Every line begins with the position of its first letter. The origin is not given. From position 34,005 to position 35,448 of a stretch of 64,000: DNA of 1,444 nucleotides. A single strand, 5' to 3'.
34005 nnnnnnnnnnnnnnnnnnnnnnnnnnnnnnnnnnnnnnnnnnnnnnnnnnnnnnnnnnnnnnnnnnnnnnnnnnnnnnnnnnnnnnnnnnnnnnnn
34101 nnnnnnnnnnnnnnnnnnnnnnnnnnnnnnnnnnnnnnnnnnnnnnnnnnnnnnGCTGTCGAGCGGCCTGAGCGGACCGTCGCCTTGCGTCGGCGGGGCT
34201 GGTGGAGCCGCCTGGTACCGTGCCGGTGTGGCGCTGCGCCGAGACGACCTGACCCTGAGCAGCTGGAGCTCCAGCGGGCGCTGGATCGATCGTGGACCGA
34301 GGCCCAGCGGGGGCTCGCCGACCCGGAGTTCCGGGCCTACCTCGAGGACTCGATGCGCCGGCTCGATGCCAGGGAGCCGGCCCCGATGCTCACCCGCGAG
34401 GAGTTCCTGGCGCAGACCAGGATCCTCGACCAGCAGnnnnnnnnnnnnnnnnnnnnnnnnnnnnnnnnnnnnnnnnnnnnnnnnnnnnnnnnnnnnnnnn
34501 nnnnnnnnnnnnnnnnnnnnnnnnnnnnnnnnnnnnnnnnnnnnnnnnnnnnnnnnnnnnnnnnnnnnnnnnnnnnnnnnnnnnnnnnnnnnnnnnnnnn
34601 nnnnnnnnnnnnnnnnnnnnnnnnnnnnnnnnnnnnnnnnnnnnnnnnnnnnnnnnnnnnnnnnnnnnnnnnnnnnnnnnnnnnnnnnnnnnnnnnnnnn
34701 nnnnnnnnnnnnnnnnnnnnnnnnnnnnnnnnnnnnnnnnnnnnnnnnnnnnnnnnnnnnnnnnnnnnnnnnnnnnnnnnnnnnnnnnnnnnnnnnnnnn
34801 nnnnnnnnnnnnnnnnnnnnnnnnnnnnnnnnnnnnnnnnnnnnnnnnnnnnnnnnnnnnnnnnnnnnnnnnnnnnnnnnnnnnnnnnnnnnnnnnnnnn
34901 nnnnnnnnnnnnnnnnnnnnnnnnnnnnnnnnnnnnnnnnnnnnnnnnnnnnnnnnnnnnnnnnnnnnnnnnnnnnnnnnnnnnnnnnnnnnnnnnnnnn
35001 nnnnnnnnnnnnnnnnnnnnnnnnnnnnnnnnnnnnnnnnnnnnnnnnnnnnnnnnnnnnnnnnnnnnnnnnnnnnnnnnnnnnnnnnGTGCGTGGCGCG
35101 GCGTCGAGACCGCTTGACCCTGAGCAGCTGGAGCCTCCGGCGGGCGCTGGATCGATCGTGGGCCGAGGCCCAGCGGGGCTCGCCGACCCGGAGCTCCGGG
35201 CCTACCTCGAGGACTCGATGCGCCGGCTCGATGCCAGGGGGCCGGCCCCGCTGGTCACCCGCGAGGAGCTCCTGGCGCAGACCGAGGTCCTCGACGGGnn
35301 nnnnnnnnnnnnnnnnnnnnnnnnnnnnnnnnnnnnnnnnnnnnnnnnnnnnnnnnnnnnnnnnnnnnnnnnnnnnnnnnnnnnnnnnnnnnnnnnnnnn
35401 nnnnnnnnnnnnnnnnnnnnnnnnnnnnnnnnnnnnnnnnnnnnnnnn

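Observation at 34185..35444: A second ~215-bp repeat straddles attR: a toxin-antitoxin-like module inside the element, with its antitoxin-like half duplicated in front of a DUF222-HNH gene outside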

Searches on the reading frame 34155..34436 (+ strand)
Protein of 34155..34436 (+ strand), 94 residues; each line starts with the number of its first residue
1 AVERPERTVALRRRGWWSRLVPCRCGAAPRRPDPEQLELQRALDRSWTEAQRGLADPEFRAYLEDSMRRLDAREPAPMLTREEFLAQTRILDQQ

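Call 13: search_protein_families(library=pfam, proteins=[window:34185-34436:+], max_evalue=1)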
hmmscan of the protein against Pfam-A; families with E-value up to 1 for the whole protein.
seq(84 aa): 0 families

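Call 14: search_protein_families(library=ncbifam, proteins=[window:34185-34436:+], max_evalue=1)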
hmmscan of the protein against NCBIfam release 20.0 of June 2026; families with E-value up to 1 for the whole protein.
seq(84 aa): 0 families

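Call 15: search_protein_families(library=pfam, proteins=[window:34155-34436:+], max_evalue=10)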
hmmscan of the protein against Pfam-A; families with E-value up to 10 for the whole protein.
seq(94 aa): 0 families

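Call 19: find_homologous_proteins(query=window:34185-34436:+, max_evalue=0.01)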
Query seq(84 aa) (84 aa): 71 proteins with E <= 0.01 among 74 candidates.
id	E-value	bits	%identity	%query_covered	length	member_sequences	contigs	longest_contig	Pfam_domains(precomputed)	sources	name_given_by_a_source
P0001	6.8e-28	114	88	79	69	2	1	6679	-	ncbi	-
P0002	1.2e-24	104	81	79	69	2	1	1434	-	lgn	-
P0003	1.4e-24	104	78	79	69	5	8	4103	-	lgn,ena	-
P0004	2.4e-24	103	79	82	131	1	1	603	-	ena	-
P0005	3.4e-24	103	79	79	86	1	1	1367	-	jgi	jgi:hypothetical protein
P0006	3.6e-24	103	76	79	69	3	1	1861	-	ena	-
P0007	3.9e-24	102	77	81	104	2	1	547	-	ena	-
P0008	4.1e-24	102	79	79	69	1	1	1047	-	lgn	-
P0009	4.3e-24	102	78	80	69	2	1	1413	-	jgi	jgi:hypothetical protein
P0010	4.8e-24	102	81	70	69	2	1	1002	-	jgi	-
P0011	5.5e-24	102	70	94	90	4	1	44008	-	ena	-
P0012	5.9e-24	102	78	80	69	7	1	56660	-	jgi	jgi:hypothetical protein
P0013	7.1e-24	102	81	77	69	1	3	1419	-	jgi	jgi:hypothetical protein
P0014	8.0e-24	101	79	79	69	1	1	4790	-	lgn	-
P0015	8.0e-24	101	79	79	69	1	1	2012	-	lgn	-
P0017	1.2e-23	101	82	71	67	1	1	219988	-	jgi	jgi:hypothetical protein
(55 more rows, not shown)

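Call 21: find_encoding_contigs(protein=P0017, flank=8000, max_places=4)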
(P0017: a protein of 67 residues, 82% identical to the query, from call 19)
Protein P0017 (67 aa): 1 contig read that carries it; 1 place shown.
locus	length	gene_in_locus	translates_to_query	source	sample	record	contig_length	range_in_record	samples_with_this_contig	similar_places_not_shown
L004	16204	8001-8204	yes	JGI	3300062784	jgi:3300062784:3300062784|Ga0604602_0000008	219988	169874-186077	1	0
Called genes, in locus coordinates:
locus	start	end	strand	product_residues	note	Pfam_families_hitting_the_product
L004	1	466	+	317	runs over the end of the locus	PF19300:BPD_transp_1_N, PF00528:BPD_transp_1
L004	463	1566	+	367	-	PF00528:BPD_transp_1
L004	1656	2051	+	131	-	-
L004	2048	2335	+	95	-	PF13744:HTH_37 (weak), PF13560:HTH_31, PF12844:HTH_19 (weak), PF13443:HTH_26 (weak), PF01381:HTH_3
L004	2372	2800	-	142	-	PF03928:HbpS-like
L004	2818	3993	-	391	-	PF00557:Peptidase_M24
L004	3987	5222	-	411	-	PF01321:Creatinase_N, PF00557:Peptidase_M24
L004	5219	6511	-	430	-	PF00067:p450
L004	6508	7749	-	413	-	PF00067:p450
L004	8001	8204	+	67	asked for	-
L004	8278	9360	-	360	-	PF19328:DAP_DH_C (faint)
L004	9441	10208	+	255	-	PF01261:AP_endonuc_2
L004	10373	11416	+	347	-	-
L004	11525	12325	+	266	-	PF00106:adh_short, PF08659:KR, PF13561:adh_short_C2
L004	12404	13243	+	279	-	PF00106:adh_short, PF13561:adh_short_C2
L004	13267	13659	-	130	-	PF12680:SnoaL_2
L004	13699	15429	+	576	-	PF00501:AMP-binding, PF13193:AMP-binding_C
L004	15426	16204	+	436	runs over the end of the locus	PF00355:Rieske, PF00848:Ring_hydroxyl_A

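Call 22: find_encoding_contigs(protein=P0012, flank=8000, max_places=4)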
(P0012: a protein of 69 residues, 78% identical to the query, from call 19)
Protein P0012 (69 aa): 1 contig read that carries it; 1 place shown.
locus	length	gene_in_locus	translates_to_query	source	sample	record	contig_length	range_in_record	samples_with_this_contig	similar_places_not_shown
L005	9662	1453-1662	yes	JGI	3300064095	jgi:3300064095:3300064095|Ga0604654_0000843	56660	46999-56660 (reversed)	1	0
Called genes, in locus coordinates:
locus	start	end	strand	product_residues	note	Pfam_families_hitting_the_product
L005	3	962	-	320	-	?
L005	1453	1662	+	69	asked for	-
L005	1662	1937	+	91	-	-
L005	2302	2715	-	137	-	PF13744:HTH_37, PF13560:HTH_31, PF24250:HVO_2718 (weak), PF01381:HTH_3, PF12844:HTH_19 (weak), PF13412:HTH_24 (weak)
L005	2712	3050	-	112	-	-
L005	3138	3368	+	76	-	-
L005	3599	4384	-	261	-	PF05985:EutC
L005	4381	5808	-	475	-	PF06751:EutB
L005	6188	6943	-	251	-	PF00106:adh_short, PF13561:adh_short_C2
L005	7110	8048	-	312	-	PF11716:MDMPI_N, PF07398:MDMPI_C (weak)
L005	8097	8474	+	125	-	-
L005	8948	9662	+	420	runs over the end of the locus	PF13458:Peripla_BP_6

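Call 27: find_related_loci(query=A3, collection=genome_contigs, flank=10000)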
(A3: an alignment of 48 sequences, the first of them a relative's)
Query A3 (69 aa) in genome_contigs; peptide patterns used: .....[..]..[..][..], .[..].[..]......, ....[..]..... (x = any residue, [..] = any of these).
129 stretches matched a pattern; 20 encode a relative of the query (tblastn E <= 1e-3); 20 distinct loci.
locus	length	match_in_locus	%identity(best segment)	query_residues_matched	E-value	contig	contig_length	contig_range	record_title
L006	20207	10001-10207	83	1-69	1e-34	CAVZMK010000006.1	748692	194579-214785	MAG: uncultured Microthrixaceae bacterium isolate MFD02134.bin.2.228 genome assembly, contig: contig_58964, whole genome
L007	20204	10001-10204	78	1-68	1e-31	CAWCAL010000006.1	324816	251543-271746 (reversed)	MAG: uncultured Acidimicrobiales bacterium isolate MFD03804.bin.2.67 genome assembly, contig: contig_43795, whole genome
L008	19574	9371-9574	81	1-68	4e-31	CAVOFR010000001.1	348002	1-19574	MAG: uncultured Acidimicrobiales bacterium isolate MFD09964.bin.1.83 genome assembly, contig: contig_17202, whole genome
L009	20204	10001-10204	76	1-68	7e-30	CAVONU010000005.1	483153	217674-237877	MAG: uncultured Acidimicrobiales bacterium isolate MFD09964.bin.1.195 genome assembly, contig: contig_235, whole genome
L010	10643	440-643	75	1-68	5e-29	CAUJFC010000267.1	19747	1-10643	MAG: Actinomycetota bacterium isolate KLAP198 genome assembly, contig: KLAP198_30950, whole genome shotgun sequence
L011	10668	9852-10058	74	1-69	9e-29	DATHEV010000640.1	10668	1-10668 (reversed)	MAG TPA_asm: Iamia sp. isolate SMAG_U12430 k141_249247, whole genome shotgun sequence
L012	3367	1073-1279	72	1-69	4e-28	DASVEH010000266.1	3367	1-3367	MAG TPA_asm: Candidatus Limnocylindria bacterium isolate SMAG_U2055 k141_692985, whole genome shotgun sequence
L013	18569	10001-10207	72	1-69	2e-27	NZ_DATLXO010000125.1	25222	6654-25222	MAG: Iamia sp. isolate SMAG_U13248 k141_109645, whole genome shotgun sequence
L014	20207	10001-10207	71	1-69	2e-27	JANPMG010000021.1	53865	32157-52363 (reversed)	MAG: Acidimicrobiia bacterium isolate VAR_48_metabat_304 VAR_48_k141_4055527, whole genome shotgun sequence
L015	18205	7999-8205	71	1-68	5e-26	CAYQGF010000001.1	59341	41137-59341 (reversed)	MAG TPA_asm: uncultured Iamiaceae bacterium isolate SRP344714_co1_236 genome assembly, contig: NODE_1132_length_59341_co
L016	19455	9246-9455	69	1-69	2e-23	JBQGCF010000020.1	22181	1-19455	MAG: Iamia sp. isolate FCentRs1_23 FCentRs1_contig20, whole genome shotgun sequence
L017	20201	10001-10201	62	1-68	9e-22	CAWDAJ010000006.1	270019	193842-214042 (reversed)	MAG: uncultured Acidimicrobiaceae bacterium isolate MFD01721.bin.1.254 genome assembly, contig: contig_13177, whole geno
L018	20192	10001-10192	59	1-64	2e-20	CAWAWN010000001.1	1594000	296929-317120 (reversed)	MAG: uncultured Microthrixaceae bacterium isolate MFD05502.bin.2.91 genome assembly, contig: contig_11270, whole genome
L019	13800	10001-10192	61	1-64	5e-20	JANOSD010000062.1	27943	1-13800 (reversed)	MAG: Actinomycetes bacterium isolate VAR_4_concoct_328 VAR_4_k141_486598, whole genome shotgun sequence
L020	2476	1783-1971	58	1-64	5e-17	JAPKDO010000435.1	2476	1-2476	MAG: Acidimicrobiales bacterium isolate ANT-92 NODE_43846_length_2476_cov_3.699711, whole genome shotgun sequence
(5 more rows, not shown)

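Call 31: find_encoding_contigs(protein=P0001, flank=10000, max_places=6)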
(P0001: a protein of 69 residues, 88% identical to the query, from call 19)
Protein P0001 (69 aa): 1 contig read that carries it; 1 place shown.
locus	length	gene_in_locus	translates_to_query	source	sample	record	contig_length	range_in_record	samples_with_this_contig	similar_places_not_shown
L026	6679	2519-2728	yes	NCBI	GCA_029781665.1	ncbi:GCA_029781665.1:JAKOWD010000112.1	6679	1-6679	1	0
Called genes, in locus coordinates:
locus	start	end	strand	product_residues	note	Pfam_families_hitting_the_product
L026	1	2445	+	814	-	?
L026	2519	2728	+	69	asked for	-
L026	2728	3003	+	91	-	-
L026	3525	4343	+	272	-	-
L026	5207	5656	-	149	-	PF04075:F420H2_quin_red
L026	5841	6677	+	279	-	?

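Call 41: search_solved_structures(query=A3, max_evalue=10, show_alignments=2)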
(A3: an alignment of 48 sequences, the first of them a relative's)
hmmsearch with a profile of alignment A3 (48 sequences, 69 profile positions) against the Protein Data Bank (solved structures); distinct sequences matched with E-value up to 10: 7.
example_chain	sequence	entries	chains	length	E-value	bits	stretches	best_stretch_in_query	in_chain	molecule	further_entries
9mym_A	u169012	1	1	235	0.35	13.8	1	22-57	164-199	Izumo sperm-egg fusion protein 1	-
5b5k_A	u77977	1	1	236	0.35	13.8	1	22-57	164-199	Izumo sperm-egg fusion protein 1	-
9myl_C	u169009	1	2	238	0.36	13.8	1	22-57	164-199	Izumo sperm-egg fusion protein 1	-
8gm6_A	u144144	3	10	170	1.2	12.1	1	48-65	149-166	TK0353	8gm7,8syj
9pxg_C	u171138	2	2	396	1.5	11.8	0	13-37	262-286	Outer membrane protein assembly factor BamC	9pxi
1joc_A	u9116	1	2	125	1.5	11.8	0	12-25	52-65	Early Endosomal Autoantigen 1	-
7qx8_A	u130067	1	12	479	2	11.4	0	12-41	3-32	Serine hydroxymethyltransferase 7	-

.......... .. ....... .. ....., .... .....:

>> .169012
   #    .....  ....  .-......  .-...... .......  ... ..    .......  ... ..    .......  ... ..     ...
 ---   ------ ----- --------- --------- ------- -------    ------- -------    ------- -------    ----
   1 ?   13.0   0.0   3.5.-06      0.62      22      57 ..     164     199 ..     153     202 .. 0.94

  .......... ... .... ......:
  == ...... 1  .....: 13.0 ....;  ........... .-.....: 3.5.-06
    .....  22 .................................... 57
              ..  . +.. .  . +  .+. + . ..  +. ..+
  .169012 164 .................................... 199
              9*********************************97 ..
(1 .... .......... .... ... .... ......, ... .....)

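Call 43: search_protein_families(library=pfam, alignment_id=A3, max_evalue=5)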
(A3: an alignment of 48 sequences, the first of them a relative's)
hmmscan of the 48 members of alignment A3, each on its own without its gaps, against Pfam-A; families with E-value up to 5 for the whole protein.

A. member 1, P0001 (69 aa): 0 families

B. families by the number of members that match (of 48 scanned): 7 families
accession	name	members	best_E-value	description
PF12086.13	DUF3563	2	0.028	Protein of unknown function (DUF3563)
PF04328.18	Sel_put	2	0.052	Selenoprotein, putative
PF02526.19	GBP_repeat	2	0.071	Glycophorin-binding protein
PF09812.14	MRP-L28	1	0.081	Mitochondrial ribosomal protein L28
PF21476.4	PF0610-like_N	1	0.1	PF0610-like, N-terminal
PF14725.11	DUF4466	1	0.22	Domain of unknown function (DUF4466)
PF14722.11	KRAP_IP3R_bind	1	0.22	Ki-ras-induced actin-interacting protein-IP3R-interacting domain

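Call 52: predict_structure(alignment_id=A3)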
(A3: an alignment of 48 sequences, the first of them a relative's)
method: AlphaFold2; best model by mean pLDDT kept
length: 69 residues; sequences in the alignment: 48
mean_pLDDT: 87.4   pTM: 0.47
mean pLDDT of the five models: 87.4, 84.6, 84.5, 80.9, 77.3
residues with pLDDT >= 90: 40; 70-90: 22; 50-70: 7; < 50: 0
segments of 3 or more residues with pLDDT < 50: none
pLDDT, mean of each block of 10 residues (from residue 1): 79 94 93 95 90 87 72
secondary structure, 60 per line:
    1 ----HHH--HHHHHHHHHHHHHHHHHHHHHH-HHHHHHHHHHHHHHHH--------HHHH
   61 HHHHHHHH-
elements in order: H10-31 H33-48 H57-68

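Call 80: search_protein_families(library=ncbifam, alignment_id=A3, max_evalue=1)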
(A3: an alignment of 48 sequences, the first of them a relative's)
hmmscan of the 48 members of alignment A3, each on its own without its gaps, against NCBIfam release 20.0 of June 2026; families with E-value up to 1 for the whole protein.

A. member 1, P0001 (69 aa): 0 families

B. families by the number of members that match (of 48 scanned): 7 families
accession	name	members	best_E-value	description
NF050181.1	TA_anti_VapB_Myco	2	0.0081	type II toxin-antitoxin system VapB family antitoxin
TIGR03533.1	L3_gln_methyl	2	0.16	50S ribosomal protein L3 N(5)-glutamine methyltransferase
TIGR02943.1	Sig70_famx1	1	0.034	RNA polymerase sigma-70 factor, TIGR02943 family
NF009109.0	PRK12457.1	1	0.081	3-deoxy-8-phosphooctulonate synthase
TIGR04539.1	tRNA_cyclodipep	1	0.092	tRNA-dependent cyclodipeptide synthase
NF038399.1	NH_RiPP_Os17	1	0.1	Os1348 family NHLP clan protein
TIGR00538.1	hemN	1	0.12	oxygen-independent coproporphyrinogen III oxidase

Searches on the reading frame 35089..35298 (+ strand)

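Call 13: search_protein_families(library=pfam, proteins=[window:35089-35298:+], max_evalue=1)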
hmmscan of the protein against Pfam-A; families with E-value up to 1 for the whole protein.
seq(70 aa): 1 family
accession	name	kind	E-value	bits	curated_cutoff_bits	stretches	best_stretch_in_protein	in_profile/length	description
PF04380.18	BMFP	-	0.1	13.4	37.2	1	33-68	29-58/77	Membrane fusogenic activity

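Call 14: search_protein_families(library=ncbifam, proteins=[window:35089-35298:+], max_evalue=1)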
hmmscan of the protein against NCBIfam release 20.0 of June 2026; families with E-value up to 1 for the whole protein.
seq(70 aa): 0 families
